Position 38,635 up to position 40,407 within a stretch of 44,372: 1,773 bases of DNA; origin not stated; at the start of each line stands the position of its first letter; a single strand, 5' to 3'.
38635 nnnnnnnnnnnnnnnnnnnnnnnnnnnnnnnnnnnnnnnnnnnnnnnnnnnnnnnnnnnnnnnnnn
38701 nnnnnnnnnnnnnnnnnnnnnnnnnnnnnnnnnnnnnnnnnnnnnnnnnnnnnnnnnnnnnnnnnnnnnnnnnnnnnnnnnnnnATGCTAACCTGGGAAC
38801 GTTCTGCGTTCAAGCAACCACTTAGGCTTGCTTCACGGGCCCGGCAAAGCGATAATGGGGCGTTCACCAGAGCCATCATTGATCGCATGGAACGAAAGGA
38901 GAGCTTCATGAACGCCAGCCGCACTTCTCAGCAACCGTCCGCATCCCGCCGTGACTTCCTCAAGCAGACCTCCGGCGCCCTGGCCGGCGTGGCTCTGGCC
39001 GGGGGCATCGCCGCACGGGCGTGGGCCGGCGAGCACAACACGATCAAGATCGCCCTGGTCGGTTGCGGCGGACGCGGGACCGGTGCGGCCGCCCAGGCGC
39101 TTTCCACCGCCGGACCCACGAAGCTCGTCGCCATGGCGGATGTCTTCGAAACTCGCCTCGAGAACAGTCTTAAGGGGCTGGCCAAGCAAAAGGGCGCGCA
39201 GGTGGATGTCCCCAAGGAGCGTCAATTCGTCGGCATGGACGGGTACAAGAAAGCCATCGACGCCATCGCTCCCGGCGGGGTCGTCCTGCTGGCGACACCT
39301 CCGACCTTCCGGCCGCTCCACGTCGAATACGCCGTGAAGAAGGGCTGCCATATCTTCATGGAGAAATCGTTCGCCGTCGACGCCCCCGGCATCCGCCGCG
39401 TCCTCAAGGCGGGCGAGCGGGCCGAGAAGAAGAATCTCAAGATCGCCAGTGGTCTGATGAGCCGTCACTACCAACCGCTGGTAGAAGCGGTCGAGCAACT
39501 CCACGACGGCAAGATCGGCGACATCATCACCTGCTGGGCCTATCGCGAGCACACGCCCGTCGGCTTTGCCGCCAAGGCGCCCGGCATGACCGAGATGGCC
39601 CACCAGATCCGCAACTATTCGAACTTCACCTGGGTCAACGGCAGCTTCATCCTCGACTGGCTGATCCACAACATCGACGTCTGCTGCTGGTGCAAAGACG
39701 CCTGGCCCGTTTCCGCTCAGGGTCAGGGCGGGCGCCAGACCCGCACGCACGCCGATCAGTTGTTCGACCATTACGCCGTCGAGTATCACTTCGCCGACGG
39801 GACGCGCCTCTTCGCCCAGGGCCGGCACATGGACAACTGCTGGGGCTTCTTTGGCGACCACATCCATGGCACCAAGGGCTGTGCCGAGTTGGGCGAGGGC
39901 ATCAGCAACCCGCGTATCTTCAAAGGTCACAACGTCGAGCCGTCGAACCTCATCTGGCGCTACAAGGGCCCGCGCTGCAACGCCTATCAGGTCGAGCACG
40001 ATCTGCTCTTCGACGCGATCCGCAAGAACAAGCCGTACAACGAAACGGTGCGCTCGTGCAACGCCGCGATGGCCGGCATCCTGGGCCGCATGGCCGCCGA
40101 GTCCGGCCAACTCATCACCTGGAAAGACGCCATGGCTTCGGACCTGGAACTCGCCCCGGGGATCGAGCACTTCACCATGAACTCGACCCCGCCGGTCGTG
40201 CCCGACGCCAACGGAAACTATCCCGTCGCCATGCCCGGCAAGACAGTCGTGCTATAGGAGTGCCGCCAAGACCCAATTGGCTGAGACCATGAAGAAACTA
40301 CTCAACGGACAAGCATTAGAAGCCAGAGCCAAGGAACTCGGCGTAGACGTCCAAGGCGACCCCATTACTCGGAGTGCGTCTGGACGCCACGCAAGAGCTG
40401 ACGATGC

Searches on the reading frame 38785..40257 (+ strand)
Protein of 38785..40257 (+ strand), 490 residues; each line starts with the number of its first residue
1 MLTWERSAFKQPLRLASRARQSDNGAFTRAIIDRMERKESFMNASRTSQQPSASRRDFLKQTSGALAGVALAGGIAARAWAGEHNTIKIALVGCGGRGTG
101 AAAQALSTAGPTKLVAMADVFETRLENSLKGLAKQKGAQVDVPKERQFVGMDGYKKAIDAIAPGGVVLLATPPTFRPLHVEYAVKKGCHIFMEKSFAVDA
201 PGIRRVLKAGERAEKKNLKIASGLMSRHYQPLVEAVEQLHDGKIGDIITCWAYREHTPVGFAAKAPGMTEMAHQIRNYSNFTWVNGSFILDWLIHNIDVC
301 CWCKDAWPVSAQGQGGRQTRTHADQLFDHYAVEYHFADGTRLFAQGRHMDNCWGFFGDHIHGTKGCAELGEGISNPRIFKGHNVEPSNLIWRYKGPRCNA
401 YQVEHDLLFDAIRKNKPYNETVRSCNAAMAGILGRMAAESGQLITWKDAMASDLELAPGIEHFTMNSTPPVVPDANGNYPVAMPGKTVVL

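Call 9: search_protein_families(library=pfam, proteins=[window:38785-40257:+], max_evalue=0.1)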
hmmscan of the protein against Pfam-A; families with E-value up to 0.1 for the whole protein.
window:38785-40257:+ (490 aa): 4 families
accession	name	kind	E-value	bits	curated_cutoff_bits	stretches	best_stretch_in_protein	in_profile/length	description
PF01408.29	GFO_IDH_MocA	-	0.00013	23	24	1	87-215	1-114/120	Oxidoreductase family, NAD-binding Rossmann fold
PF22725.1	GFO_IDH_MocA_C3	-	0.00016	22.1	27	1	236-365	5-121/124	GFO/IDH/MocA C-terminal domain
PF20159.5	YidB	-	0.0096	16.6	24.3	1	56-138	25-103/132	YidB-like protein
PF10399.14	UCR_Fe-S_N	-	0.052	13.4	24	1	48-72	4-28/41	Ubiquitinol-cytochrome C reductase Fe-S subunit TAT signal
